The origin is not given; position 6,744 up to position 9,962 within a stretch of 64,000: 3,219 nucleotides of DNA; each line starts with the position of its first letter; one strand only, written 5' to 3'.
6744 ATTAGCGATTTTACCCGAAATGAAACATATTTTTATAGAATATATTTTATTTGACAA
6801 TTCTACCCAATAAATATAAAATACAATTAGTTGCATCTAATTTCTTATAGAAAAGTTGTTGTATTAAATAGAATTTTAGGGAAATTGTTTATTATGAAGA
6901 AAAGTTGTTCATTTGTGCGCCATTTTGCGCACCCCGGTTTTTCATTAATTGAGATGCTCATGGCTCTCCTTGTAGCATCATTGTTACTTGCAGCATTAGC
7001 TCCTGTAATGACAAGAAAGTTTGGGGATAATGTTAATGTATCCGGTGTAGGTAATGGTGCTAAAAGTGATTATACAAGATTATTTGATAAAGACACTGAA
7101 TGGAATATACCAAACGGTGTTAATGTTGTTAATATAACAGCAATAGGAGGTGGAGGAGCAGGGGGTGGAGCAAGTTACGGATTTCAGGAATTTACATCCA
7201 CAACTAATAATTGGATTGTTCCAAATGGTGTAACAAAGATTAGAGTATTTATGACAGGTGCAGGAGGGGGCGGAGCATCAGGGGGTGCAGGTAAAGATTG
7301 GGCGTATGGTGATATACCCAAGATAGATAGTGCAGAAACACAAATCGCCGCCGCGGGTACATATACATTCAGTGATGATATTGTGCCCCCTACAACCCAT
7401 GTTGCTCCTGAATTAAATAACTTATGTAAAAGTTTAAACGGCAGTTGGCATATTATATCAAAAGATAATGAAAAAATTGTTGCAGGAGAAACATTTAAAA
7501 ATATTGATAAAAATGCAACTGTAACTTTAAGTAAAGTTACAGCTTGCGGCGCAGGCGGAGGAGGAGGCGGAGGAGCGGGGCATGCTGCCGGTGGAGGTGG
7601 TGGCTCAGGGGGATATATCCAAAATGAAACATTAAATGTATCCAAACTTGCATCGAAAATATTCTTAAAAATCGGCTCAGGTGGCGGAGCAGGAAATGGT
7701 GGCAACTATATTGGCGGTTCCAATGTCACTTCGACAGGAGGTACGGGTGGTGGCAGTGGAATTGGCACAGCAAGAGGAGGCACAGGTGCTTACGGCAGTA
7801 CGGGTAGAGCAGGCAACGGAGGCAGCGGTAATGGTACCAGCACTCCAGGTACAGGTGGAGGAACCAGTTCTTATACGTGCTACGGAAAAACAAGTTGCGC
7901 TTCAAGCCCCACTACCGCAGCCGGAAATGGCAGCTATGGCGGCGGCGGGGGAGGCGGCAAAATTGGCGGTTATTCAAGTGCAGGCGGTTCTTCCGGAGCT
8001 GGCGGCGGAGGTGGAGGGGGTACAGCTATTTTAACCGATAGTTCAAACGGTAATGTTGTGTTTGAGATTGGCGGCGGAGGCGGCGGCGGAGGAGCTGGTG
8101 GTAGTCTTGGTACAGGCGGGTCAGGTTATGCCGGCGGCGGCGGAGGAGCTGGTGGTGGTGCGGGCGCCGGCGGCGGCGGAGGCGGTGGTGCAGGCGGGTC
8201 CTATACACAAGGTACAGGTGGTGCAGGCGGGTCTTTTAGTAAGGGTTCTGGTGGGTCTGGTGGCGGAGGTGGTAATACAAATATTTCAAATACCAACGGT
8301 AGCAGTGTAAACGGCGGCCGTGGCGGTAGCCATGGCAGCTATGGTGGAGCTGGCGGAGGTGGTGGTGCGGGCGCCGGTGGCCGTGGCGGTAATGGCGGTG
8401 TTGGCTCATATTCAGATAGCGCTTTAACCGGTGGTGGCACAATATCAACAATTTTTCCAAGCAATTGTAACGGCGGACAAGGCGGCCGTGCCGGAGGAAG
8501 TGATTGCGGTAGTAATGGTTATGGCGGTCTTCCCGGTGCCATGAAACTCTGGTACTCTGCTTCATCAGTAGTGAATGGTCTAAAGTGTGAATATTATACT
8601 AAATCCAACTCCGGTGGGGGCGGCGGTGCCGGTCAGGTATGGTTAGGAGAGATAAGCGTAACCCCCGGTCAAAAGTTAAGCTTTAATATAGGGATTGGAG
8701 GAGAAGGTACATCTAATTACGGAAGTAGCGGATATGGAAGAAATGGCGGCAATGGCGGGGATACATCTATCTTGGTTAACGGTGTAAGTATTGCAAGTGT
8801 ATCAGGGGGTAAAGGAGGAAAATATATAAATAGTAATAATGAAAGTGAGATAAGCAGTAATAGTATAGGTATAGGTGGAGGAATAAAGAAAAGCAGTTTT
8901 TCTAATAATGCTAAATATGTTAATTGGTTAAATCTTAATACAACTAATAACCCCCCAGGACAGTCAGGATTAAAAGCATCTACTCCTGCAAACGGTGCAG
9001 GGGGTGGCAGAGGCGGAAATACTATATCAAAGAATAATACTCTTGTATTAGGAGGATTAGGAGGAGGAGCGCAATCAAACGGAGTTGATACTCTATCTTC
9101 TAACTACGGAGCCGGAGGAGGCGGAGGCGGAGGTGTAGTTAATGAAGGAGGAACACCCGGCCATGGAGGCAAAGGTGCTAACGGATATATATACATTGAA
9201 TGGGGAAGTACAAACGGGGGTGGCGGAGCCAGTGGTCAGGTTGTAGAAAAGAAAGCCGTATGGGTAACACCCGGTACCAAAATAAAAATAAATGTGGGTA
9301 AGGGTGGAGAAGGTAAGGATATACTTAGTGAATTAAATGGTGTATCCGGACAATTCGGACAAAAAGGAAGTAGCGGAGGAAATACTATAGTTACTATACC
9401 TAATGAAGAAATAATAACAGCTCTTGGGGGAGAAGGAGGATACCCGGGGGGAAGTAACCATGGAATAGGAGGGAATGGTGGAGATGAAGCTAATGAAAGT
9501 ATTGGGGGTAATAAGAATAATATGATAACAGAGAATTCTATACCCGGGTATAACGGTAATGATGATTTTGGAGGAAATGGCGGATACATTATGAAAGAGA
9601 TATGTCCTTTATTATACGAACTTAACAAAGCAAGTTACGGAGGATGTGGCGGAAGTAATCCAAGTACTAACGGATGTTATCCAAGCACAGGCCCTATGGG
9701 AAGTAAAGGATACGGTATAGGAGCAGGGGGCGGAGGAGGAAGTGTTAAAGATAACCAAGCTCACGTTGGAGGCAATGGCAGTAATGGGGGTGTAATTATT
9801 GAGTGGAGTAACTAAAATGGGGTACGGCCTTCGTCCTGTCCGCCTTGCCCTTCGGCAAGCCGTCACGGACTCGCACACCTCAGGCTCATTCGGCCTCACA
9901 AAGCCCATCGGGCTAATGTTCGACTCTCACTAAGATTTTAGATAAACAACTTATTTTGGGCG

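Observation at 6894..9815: Orphan 973-aa 'modular prepilin': a class-III pilin leader fused to several polyglycine-rich modules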

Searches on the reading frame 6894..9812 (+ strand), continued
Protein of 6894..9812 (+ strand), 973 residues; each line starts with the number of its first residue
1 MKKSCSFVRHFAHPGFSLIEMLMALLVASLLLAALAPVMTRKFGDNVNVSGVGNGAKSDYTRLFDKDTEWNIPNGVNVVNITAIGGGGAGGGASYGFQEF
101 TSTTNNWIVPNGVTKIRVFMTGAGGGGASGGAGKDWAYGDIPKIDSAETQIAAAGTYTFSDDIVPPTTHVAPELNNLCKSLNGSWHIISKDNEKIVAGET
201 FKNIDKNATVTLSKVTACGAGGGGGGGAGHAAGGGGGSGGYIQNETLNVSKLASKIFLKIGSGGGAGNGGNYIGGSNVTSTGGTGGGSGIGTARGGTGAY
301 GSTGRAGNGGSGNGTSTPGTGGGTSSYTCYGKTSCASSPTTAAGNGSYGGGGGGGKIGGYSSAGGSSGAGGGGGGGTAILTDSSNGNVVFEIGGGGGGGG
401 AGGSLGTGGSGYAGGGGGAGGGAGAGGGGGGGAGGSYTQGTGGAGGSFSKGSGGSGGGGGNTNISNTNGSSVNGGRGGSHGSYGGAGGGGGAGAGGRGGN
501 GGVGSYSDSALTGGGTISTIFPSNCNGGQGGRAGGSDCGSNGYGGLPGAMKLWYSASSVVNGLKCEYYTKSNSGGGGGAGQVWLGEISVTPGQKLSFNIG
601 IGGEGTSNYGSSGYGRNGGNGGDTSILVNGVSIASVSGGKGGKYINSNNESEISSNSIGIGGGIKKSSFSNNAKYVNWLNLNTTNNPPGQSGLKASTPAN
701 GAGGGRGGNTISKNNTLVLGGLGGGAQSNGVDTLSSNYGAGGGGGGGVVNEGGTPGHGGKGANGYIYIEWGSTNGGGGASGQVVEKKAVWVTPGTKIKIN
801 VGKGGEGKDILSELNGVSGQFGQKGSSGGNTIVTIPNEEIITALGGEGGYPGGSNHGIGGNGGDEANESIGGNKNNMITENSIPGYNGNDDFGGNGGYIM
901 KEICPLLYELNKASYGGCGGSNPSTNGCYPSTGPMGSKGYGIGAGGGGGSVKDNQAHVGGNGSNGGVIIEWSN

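Call 96: search_protein_representatives(protein=window:6894-9812:+)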
Query: 973 residues. Proteins with E-value up to 0.001 (for the whole library): 214; up to 1e-10: 93; up to 1e-30: 36. The best 150 are listed.
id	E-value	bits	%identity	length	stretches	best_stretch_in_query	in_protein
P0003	1.6e-200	685.5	58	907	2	536-973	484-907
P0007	4.3e-188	644.3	56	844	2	540-973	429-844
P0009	1.6e-181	622.5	56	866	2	541-973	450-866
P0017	1.3e-152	526.8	51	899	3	422-875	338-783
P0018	2.9e-152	525.6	48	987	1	6-971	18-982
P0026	5.5e-119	415.5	45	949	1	14-973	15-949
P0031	2.8e-108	380.0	53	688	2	15-300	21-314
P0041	6.1e-104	365.7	51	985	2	15-310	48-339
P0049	4.4e-96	339.6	46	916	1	11-972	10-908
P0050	1.2e-94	334.9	46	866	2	2-434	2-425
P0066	9.4e-84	298.8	46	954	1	13-973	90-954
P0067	1.2e-83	298.4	43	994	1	10-971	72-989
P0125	6.2e-83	296.1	56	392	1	560-973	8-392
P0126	8.1e-77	275.9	50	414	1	550-972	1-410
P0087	5.5e-74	266.5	42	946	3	13-490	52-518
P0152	7.8e-16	74.0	39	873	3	14-143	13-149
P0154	8.9e-16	73.8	41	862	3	12-276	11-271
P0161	1.8e-14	69.5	42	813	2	15-134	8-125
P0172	3.6e-13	65.1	38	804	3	15-132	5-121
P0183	4.5e-12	61.5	37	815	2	13-140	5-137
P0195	8.2e-11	57.3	37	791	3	15-132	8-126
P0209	3.3e-10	55.3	39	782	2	15-131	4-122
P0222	2.9e-09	52.2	40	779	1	14-132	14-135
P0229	1.1e-08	50.3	37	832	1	14-266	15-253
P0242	6.0e-08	47.9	37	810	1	12-135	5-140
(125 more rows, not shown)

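Call 98: list_cluster_members(proteins=[P0152, P0161, P0172, P0183, P0195, P0209, P0222, P0229, P0242, P0154])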
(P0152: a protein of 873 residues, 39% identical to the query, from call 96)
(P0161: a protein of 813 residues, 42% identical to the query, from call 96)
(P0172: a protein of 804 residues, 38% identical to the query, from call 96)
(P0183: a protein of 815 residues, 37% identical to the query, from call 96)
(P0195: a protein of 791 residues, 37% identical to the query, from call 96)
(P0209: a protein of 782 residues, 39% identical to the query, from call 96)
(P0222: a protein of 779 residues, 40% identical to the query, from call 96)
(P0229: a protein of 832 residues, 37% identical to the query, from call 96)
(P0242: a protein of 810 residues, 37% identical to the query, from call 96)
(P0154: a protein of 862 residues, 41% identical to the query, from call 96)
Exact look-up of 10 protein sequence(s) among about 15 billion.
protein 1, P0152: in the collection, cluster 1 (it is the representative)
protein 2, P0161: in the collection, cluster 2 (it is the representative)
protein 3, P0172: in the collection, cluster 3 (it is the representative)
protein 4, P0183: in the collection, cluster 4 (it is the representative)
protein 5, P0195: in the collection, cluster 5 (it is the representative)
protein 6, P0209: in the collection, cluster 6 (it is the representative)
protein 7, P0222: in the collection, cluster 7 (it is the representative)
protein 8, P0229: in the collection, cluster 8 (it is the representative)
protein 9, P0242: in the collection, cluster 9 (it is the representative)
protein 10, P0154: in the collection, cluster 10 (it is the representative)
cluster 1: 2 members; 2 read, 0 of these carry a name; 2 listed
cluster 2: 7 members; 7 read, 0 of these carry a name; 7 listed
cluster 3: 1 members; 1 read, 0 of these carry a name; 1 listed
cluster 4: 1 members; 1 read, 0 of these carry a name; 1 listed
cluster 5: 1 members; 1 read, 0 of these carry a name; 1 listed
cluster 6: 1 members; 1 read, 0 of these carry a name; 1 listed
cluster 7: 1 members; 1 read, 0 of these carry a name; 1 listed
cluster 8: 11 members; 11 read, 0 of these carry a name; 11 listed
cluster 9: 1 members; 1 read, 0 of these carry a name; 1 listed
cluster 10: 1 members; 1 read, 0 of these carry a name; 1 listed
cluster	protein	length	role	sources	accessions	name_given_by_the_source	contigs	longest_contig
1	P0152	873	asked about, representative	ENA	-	-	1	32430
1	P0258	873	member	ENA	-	-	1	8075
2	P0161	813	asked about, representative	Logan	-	-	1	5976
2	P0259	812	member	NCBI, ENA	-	-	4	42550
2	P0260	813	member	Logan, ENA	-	-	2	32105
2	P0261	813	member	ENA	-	-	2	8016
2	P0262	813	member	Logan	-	-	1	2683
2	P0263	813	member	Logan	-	-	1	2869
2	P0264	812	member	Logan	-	-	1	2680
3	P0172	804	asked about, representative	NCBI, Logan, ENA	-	-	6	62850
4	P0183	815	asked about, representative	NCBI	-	-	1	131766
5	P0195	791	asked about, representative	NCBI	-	-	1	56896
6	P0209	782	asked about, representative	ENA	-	-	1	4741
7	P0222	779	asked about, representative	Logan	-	-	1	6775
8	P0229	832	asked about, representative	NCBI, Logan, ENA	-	-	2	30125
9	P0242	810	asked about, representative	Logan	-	-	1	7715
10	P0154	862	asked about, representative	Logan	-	-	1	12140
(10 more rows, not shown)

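Call 99: find_encoding_contigs(protein=P0183, flank=10000, max_places=1)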
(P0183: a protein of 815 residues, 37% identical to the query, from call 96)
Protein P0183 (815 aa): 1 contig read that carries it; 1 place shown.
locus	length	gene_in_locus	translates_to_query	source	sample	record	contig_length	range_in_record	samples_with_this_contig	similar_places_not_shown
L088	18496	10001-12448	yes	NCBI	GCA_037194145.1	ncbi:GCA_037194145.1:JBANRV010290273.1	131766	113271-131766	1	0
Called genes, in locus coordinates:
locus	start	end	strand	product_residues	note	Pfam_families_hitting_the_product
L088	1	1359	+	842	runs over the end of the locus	PF21196:PcrA_UvrD_tudor (faint)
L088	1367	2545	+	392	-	PF01312:Bac_export_2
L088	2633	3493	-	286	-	PF00669:Flagellin_N, PF00700:Flagellin_C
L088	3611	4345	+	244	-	PF20260:PUA_4, PF04452:Methyltrans_RNA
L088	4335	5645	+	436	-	PF01743:PolyA_pol, PF12627:PolyA_pol_RNAbd, PF01966:HD, PF13735:tRNA_NucTran2_2 (faint)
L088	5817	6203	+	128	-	-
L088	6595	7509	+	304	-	-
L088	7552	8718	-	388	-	PF03739:LptF_LptG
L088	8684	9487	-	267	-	PF03807:F420_oxidored, PF02153:PDH_N, PF20463:PDH_C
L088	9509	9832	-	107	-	PF12844:HTH_19, PF13560:HTH_31 (weak), PF01381:HTH_3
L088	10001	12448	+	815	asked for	PF21722:Gly_rich_2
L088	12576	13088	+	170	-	PF00694:Aconitase_C, PF06434:Aconitase_2_N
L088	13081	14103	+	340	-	PF00180:Iso_dh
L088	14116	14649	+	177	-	PF21349:RUBY_RBDX, PF00210:Ferritin (faint), PF02915:Rubrerythrin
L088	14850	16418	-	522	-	PF00133:tRNA-synt_1, PF01921:tRNA-synt_1f (faint), PF09334:tRNA-synt_1g, PF00133:tRNA-synt_1, PF01406:tRNA-synt_1e (weak), PF08264:Anticodon_1 (weak), PF19303:Anticodon_3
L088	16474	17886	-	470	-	PF13401:AAA_22 (faint), PF00004:AAA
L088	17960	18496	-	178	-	?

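Call 100: find_related_loci(query=A1, collection=viral_contigs, flank=8000)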
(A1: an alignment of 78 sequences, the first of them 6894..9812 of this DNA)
Query A1 (973 aa) in viral_contigs; peptide patterns used: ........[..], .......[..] (x = any residue, [..] = any of these).
27 stretches matched a pattern, but none encodes a relative of the query by tblastn (E <= 1e-3).

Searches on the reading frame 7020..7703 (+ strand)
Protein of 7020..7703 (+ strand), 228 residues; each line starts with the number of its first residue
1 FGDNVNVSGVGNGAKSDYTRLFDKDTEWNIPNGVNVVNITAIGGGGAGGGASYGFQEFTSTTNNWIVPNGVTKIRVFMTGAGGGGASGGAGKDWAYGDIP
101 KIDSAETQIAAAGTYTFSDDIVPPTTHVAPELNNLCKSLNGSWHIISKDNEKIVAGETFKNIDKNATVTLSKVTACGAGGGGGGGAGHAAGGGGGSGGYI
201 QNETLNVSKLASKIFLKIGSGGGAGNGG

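Call 43: search_protein_families(library=pfam, proteins=[window:7020-7703:+], max_evalue=1)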
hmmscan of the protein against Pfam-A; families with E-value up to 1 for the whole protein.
window:7020-7703:+ (228 aa): 1 family
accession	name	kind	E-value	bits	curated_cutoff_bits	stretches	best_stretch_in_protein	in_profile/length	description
PF21722.4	Gly_rich_2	-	4.4e-11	43.7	24.3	3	165-227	11-73/226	Glycine-rich domain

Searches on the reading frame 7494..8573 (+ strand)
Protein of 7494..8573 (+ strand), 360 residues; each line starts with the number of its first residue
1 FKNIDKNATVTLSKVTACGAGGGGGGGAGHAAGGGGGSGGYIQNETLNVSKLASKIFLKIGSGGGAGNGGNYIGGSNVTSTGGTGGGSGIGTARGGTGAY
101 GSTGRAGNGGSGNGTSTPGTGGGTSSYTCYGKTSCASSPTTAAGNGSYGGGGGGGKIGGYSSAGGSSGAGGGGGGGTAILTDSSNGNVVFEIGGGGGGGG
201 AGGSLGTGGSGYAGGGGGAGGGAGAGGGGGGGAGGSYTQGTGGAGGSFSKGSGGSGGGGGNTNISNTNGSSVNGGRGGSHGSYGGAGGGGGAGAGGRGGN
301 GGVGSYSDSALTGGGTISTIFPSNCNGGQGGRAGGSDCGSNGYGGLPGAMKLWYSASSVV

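Call 43: search_protein_families(library=pfam, proteins=[window:7494-8573:+], max_evalue=1)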
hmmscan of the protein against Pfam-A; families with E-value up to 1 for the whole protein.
window:7494-8573:+ (360 aa): 0 families

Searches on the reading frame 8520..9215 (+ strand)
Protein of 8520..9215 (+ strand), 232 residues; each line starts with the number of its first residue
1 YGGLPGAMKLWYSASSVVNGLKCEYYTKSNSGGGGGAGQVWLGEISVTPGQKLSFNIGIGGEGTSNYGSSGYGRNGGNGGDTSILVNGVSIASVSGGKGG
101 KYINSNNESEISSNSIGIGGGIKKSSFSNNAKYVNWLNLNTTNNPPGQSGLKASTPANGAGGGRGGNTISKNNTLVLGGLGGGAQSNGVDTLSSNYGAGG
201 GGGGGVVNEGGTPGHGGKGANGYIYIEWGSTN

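Call 43: search_protein_families(library=pfam, proteins=[window:8520-9215:+], max_evalue=1)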
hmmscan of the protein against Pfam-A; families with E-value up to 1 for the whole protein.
window:8520-9215:+ (232 aa): 1 family
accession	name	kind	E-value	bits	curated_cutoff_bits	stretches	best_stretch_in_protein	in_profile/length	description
PF21722.4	Gly_rich_2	-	2e-08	35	24.3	1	29-228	33-225/226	Glycine-rich domain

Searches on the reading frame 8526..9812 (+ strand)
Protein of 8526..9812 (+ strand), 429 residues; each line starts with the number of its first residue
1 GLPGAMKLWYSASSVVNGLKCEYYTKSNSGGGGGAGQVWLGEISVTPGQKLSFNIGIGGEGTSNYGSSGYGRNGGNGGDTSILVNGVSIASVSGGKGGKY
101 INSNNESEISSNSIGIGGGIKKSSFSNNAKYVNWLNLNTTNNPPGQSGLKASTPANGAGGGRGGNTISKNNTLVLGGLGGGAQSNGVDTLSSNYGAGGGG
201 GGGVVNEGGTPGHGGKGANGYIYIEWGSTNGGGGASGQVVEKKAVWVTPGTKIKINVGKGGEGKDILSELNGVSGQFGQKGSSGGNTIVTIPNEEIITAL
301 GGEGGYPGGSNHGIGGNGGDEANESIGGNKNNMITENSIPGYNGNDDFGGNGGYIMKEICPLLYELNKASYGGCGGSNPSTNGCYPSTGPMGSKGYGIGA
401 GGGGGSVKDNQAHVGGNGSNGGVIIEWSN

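Call 101: find_related_loci(query=window:8526-9812:+, collection=viral_contigs, flank=8000)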
Query window:8526-9812:+ (429 aa) in viral_contigs; peptide patterns used: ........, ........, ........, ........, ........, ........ (x = any residue, [..] = any of these).
8 stretches matched a pattern, but none encodes a relative of the query by tblastn (E <= 1e-3).
